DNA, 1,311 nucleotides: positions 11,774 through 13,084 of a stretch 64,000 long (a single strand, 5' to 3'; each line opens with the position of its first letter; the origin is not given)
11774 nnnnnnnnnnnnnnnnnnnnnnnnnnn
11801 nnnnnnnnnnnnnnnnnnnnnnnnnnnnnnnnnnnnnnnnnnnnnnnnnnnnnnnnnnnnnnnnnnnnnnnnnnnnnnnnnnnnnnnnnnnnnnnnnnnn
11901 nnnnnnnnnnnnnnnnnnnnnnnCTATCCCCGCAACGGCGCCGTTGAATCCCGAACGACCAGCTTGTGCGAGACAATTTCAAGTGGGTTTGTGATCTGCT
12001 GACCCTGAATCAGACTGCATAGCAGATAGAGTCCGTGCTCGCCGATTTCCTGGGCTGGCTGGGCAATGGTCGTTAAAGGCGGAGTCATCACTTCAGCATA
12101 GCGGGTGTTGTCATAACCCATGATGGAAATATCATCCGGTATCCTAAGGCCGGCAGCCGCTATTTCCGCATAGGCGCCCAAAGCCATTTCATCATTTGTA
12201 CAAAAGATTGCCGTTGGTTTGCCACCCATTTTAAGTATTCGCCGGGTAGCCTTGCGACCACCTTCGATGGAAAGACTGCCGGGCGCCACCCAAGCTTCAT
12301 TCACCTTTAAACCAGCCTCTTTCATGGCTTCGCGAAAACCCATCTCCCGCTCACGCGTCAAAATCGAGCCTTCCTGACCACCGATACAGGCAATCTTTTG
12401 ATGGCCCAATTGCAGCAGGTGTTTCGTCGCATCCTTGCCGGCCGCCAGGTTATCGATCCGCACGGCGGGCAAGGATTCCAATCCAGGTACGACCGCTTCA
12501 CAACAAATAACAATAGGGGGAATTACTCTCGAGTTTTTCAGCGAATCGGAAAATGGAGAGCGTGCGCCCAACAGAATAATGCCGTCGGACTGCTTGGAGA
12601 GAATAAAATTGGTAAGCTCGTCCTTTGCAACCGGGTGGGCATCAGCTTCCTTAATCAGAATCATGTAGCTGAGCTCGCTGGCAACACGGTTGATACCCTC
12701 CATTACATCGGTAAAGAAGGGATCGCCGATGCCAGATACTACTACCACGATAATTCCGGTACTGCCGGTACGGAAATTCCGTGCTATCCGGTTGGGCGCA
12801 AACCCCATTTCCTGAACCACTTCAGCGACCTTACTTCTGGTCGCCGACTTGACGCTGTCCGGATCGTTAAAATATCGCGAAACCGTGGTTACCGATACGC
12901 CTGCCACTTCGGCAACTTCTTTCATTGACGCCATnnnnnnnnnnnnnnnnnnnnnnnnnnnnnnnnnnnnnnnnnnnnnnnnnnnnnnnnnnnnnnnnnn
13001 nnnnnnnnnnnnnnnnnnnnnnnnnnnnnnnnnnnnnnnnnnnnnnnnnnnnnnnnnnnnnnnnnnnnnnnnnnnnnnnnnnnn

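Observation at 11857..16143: Perfect 16-bp palindrome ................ recurs at the promoters of the sugar-oxidation operons and the TonB receptor: probable operator of the adjacent LacI regulator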

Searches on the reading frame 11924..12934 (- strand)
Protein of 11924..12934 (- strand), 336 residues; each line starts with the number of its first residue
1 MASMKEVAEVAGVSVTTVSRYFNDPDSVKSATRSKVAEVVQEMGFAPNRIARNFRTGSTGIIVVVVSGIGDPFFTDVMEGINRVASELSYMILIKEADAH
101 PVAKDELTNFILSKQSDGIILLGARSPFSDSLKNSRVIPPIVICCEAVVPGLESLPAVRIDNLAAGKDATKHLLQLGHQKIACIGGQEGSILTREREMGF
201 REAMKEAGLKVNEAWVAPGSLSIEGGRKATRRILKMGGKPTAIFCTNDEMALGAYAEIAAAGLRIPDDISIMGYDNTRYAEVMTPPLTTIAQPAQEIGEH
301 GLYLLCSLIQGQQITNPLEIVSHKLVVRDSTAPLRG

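Call 7: search_protein_families(library=pfam, proteins=[window:11924-12934:-])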
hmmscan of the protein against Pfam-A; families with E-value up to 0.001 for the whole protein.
window:11924-12934:- (336 aa): 5 families
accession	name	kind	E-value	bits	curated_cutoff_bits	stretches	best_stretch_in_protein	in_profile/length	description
PF13377.12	Peripla_BP_3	-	4.8e-40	137.8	26.5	1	171-331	2-167/167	Periplasmic binding protein-like domain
PF00532.27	Peripla_BP_1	-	1.5e-38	133.3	22.2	1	62-301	4-253/281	Periplasmic binding proteins and sugar binding domain of LacI family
PF13407.12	Peripla_BP_4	-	2.1e-19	70.5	35.1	1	62-312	1-257/258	Periplasmic binding protein domain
PF00356.27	LacI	-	5.4e-17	61.8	27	1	3-48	1-46/46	Bacterial regulatory proteins, lacI family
PF01381.28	HTH_3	-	0.00017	22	23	1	3-32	11-40/55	Helix-turn-helix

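Call 11: search_protein_families(library=ncbifam, proteins=[window:11924-12934:-], max_evalue=0.00001)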
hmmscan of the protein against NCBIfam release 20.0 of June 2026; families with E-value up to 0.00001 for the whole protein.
window:11924-12934:- (336 aa): 20 families
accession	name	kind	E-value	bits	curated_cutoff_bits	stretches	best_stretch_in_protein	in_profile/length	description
NF008269.0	PRK11041.1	equivalog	1.9e-95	319.8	436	1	1-334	9-340/342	DNA-binding transcriptional regulator CytR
NF047341.1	lactose_RbsR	equivalog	5.7e-70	236.3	382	1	2-333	3-330/331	ribose utilization transcriptional repressor RbsR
NF007743.0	PRK10423.1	equivalog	6.5e-63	212.8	531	1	1-330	1-329/330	ribose operon transcriptional repressor RbsR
TIGR01481.1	ccpA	equivalog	1.1e-61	209.1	442.35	1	5-331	6-329/330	catabolite control protein A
NF007979.0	PRK10703.1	equivalog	8.6e-60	202.6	501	1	1-332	1-332/341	HTH-type transcriptional repressor PurR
NF052440.1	TransRegGNTRPSEAE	equivalog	8.2e-56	189.5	400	1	3-331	7-333/333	HTH-type transcriptional regulator GntR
NF007075.0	PRK09526.1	subfamily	3.8e-48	164.2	340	1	3-334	7-334/358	LacI family DNA-binding transcriptional regulator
NF008002.0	PRK10727.1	equivalog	1.8e-47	162.1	557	1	1-332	1-330/341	HTH-type transcriptional regulator GalR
NF007706.0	PRK10401.1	equivalog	2.3e-46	158.7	555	1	1-297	1-295/346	HTH-type transcriptional regulator GalS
NF007449.0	PRK10014.1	subfamily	6.1e-46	157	310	1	3-328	8-341/342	Mal regulon transcriptional regulator MalI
NF047913.1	TransRegIdnR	equivalog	3.1e-42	145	500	1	3-315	7-315/331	DNA-binding transcriptional regulator IdnR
NF011563.0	PRK14987.1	equivalog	1.5e-39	136.1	433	1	4-316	8-316/331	gluconate operon transcriptional repressor GntR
NF051853.1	TransRegUriRCory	equivalog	4e-37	128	550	1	3-332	2-325/327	transcriptional regulator UriR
TIGR02417.1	fruct_sucro_rep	subfamily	1e-28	100.5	389.55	1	4-328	2-326/327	D-fructose-responsive transcription factor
TIGR02405.1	trehalos_R_Ecol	equivalog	8.2e-28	97.6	357.35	1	4-317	4-304/311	trehalose operon repressor TreR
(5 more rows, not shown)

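Call 13: find_homologous_proteins(query=window:11927-12934:-, max_evalue=1e-40)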
Query window:11927-12934:- (336 aa): 1357 proteins with E <= 1e-40 among 8000 candidates; the best 120 are listed.
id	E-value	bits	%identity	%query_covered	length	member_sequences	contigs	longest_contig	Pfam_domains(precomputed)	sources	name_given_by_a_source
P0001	2.0e-214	729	100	99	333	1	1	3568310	PF13377.13,PF00532.28,PF00356.28,PF13407.13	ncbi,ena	-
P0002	1.7e-109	384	54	100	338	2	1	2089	PF13377.13,PF00532.28,PF00356.28,PF13407.13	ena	-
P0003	1.8e-109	384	54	98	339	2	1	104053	PF13377.13,PF00532.28,PF00356.28,PF13407.13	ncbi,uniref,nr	ncbi:LacI family transcriptional regulator [Microbulbifer thermotolerans]|uniref:LacI family DNA-bin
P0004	8.0e-109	382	55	100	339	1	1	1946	PF13377.13,PF00532.28,PF00356.28,PF13407.13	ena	-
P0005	1.8e-108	381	52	99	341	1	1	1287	PF13377.13,PF00532.28,PF00356.28,PF13407.13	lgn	-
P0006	3.5e-108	380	53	99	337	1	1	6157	PF13377.13,PF00532.28,PF00356.28,PF13407.13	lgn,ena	-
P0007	3.6e-107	376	53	99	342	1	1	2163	PF13377.13,PF00532.28,PF00356.28,PF13407.13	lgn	-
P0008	6.2e-107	376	52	99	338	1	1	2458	PF13377.13,PF00532.28,PF00356.28,PF13407.13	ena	-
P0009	6.7e-107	376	52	98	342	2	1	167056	PF13377.13,PF00532.28,PF00356.28,PF13407.13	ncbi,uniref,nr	ncbi:LacI family DNA-binding transcriptional regulator [Microbulbifer hainanensis]|uniref:LacI famil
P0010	3.0e-106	373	54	98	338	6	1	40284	PF13377.13,PF00532.28,PF00356.28,PF13407.13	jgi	-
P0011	5.0e-106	373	53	98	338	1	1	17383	PF13377.13,PF00532.28,PF00356.28,PF13407.13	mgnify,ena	mgnify:CR=1 FL=1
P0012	5.9e-106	373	53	99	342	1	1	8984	PF13377.13,PF00532.28,PF00356.28,PF13407.13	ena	-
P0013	1.5e-105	371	52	98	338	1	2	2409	PF13377.13,PF00532.28,PF00356.28,PF13407.13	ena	-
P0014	2.1e-105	371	51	98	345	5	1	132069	PF13377.13,PF00532.28,PF00356.28,PF13407.13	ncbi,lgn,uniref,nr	ncbi:substrate-binding domain-containing protein [Microbulbifer rhizosphaerae]|uniref:LacI family re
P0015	2.4e-105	370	51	98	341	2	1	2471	PF13377.13,PF00532.28,PF00356.28,PF13407.13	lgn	-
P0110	9.1e-99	349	52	99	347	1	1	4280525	PF13377.13,PF00532.28,PF00356.28,PF13407.13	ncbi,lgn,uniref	ncbi:LacI family DNA-binding transcriptional regulator [Agaribacterium sp. ZY112]|uniref:LacI family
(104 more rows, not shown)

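Call 14: find_encoding_contigs(protein=P0001, flank=2000, max_places=3)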
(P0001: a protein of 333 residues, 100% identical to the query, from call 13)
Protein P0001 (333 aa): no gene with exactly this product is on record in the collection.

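Call 15: find_encoding_contigs(protein=P0003, flank=10000, max_places=3)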
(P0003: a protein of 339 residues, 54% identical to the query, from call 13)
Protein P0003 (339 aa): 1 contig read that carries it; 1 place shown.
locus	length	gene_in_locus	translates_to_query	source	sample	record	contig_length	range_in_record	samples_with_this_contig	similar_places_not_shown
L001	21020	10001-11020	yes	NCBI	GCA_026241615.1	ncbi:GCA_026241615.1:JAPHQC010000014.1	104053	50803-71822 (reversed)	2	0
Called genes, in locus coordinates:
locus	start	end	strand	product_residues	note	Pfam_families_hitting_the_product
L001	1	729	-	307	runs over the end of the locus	PF03629:SASA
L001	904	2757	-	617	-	PF00128:Alpha-amylase (weak), PF23915:SusG_C (weak)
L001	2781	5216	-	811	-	PF13802:Gal_mutarotas_2, PF01055:Glyco_hydro_31_2nd, PF21365:Glyco_hydro_31_3rd, PF17137:DUF5110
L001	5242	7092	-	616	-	PF09087:Cyc-maltodext_N, PF00128:Alpha-amylase, PF10438:Cyc-maltodext_C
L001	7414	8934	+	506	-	PF07690:MFS_1, PF13347:MFS_2, PF07690:MFS_1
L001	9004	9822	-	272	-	PF00106:adh_short, PF08659:KR, PF13561:adh_short_C2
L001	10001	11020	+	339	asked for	PF00356:LacI, PF00532:Peripla_BP_1, PF13407:Peripla_BP_4, PF13377:Peripla_BP_3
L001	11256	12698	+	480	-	PF00083:Sugar_tr, PF07690:MFS_1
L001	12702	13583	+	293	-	PF08450:SGL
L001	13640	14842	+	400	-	PF01557:FAA_hydrolase (weak)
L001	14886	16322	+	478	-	PF00171:Aldedh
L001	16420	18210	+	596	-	PF00920:ILVD_EDD_N, PF24877:ILV_EDD_C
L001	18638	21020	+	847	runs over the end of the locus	PF00933:Glyco_hydro_3, PF01915:Glyco_hydro_3_C, PF18559:Exop_C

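Call 20: find_encoding_contigs(protein=P0110, flank=10000, max_places=2)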
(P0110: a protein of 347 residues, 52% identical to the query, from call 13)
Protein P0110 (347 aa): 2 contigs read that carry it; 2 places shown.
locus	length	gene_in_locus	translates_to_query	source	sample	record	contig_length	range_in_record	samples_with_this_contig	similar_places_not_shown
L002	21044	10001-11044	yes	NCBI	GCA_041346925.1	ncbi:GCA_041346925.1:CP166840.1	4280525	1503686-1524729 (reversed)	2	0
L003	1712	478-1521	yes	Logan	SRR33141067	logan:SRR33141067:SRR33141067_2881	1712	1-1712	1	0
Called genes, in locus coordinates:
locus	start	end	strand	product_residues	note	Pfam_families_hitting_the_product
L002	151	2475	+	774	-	PF00512:HisKA, PF02518:HATPase_c, PF00072:Response_reg, PF01627:Hpt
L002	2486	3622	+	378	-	PF00072:Response_reg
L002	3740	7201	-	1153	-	-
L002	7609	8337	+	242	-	PF07556:DUF1538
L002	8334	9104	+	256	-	PF07556:DUF1538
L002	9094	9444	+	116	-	PF00543:P-II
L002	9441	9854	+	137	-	PF00571:CBS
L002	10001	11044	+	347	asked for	PF00356:LacI, PF00532:Peripla_BP_1, PF13407:Peripla_BP_4, PF13377:Peripla_BP_3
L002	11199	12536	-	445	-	PF01261:AP_endonuc_2 (weak), PF27526:XylA2_C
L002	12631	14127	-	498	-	PF00370:FGGY_N, PF02782:FGGY_C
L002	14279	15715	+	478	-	PF00083:Sugar_tr, PF07690:MFS_1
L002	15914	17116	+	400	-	PF01590:GAF, PF00512:HisKA, PF02518:HATPase_c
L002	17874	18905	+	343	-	-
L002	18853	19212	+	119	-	-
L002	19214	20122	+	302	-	PF12146:Hydrolase_4 (faint)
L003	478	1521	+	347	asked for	PF00356:LacI, PF00532:Peripla_BP_1, PF13407:Peripla_BP_4, PF13377:Peripla_BP_3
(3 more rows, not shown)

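Call 30: find_related_loci(query=A1, collection=metagenome_contigs, flank=8000)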
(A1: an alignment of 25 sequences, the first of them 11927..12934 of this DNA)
Query A1 (336 aa) in metagenome_contigs; peptide patterns used: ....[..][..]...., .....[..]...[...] (x = any residue, [..] = any of these).
600 stretches matched a pattern (row limit reached: there are more); 567 encode a relative of the query (tblastn E <= 1e-3); the best 80 are kept; 80 distinct loci.
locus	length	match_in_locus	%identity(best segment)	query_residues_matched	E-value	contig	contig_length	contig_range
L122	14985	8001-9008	51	1-334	7e-113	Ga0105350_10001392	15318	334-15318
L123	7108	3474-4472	52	3-332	3e-110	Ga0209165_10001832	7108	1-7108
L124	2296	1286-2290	52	3-333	7e-116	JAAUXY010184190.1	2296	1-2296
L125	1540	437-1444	52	3-335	2e-116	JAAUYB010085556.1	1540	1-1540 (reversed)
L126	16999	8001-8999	50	3-332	5e-108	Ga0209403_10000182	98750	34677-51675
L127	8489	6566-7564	51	3-332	1e-107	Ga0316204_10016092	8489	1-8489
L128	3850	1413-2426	50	2-336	7e-109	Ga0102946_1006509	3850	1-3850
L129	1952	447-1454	50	2-332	3e-111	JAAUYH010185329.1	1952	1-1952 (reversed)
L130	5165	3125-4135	50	3-332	3e-104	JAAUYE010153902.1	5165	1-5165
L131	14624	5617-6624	49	3-335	7e-104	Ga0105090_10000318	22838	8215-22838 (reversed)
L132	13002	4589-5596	48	2-334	2e-102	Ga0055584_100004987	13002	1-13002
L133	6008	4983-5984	48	3-332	3e-102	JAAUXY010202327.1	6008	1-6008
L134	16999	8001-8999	48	3-332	2e-101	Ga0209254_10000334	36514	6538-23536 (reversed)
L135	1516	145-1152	47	3-335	2e-108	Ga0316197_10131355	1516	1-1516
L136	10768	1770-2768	48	3-332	1e-100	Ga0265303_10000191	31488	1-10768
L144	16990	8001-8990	41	1-333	9e-80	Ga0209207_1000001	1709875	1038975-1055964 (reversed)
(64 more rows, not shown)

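Call 36: search_protein_families(library=pfam, proteins=[L126:49-2076:+, L126:2201-3730:+, L126:3866-5215:-, L126:5242-6726:-, L126:9126-9965:-, L126:9962-11707:-, L126:11661-12545:-, L126:14751-16991:+], max_evalue=0.00001)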
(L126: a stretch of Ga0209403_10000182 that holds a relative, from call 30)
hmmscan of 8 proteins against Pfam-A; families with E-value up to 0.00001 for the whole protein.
L126:49-2076:+ (675 aa): 5 families
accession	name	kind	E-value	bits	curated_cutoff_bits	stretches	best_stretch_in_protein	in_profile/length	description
PF01011.28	PQQ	-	9.2e-156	520.4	26.7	2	2-433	31-463/595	Glucose/ethanol/alcohol dehydrogenase, beta-propeller domain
PF13360.13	PQQ_2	-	3.7e-19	69.7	27.6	1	552-638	3-73/233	Outer membrane protein assembly factor BamB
PF13442.11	Cytochrome_CBB3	-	5.1e-15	56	27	1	427-494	2-68/68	Cytochrome C oxidase, cbb3-type, subunit III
PF13570.13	Beta-prop_ACSF4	-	5.3e-09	36.4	133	0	599-650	146-195/329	Beta-alanine-activating enzyme, beta-propeller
PF00034.26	Cytochrom_C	-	8.3e-07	30.7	21.3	0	429-496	2-88/90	Cytochrome c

L126:2201-3730:+ (509 aa): 2 families
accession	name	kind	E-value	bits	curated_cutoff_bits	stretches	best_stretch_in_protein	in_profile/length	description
PF06439.18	3keto-disac_hyd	-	2.1e-26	93.6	26.8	1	300-503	1-187/187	3-keto-disaccharide hydrolase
PF06283.17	ThuA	-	1.5e-14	55.2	33.4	1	103-279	42-209/209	Trehalose utilisation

L126:3866-5215:- (449 aa): 1 family
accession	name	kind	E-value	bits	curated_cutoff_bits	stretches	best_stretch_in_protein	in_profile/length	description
PF01261.30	AP_endonuc_2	-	1e-06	29.1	31.1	1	129-289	28-171/249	Xylose isomerase-like TIM barrel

L126:5242-6726:- (494 aa): 2 families
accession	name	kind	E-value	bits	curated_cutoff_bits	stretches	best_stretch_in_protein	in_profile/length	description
PF00370.27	FGGY_N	-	9.5e-58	196.1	28.8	1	4-249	2-245/245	FGGY family of carbohydrate kinases, N-terminal domain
PF02782.22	FGGY_C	-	1.1e-27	97.5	27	1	259-440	2-196/198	FGGY family of carbohydrate kinases, C-terminal domain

L126:9126-9965:- (279 aa): 1 family
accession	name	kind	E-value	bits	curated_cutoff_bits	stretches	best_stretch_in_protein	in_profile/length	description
PF01261.30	AP_endonuc_2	-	2.9e-08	34.1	31.1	1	57-253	2-224/249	Xylose isomerase-like TIM barrel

L126:9962-11707:- (581 aa): 2 families
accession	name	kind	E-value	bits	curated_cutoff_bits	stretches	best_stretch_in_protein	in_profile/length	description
PF05199.19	GMC_oxred_C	-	1.2e-23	84.7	24.6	1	445-564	1-138/139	GMC oxidoreductase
PF00732.25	GMC_oxred_N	-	2.7e-12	47.4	23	1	111-355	14-217/218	GMC oxidoreductase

L126:11661-12545:- (294 aa): 1 family
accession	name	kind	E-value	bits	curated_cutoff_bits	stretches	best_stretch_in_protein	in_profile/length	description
PF13618.11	Gluconate_2-dh3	-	4.5e-31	108.4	23.4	1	147-270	2-135/135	Gluconate 2-dehydrogenase subunit 3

L126:14751-16991:+ (746 aa): 5 families
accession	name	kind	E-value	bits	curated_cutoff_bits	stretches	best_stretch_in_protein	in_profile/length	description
PF01011.28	PQQ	-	5.4e-194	646.7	26.7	2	66-507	1-449/595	Glucose/ethanol/alcohol dehydrogenase, beta-propeller domain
PF13360.13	PQQ_2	-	3.6e-20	73.1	27.6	2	629-728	3-83/233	Outer membrane protein assembly factor BamB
PF13442.11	Cytochrome_CBB3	-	4.6e-10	40.1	27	1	514-585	3-68/68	Cytochrome C oxidase, cbb3-type, subunit III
PF00034.26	Cytochrom_C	-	4.9e-06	28.2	21.3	0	515-563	2-49/90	Cytochrome c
PF13570.13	Beta-prop_ACSF4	-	5.8e-06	26.4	133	0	632-729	74-155/329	Beta-alanine-activating enzyme, beta-propeller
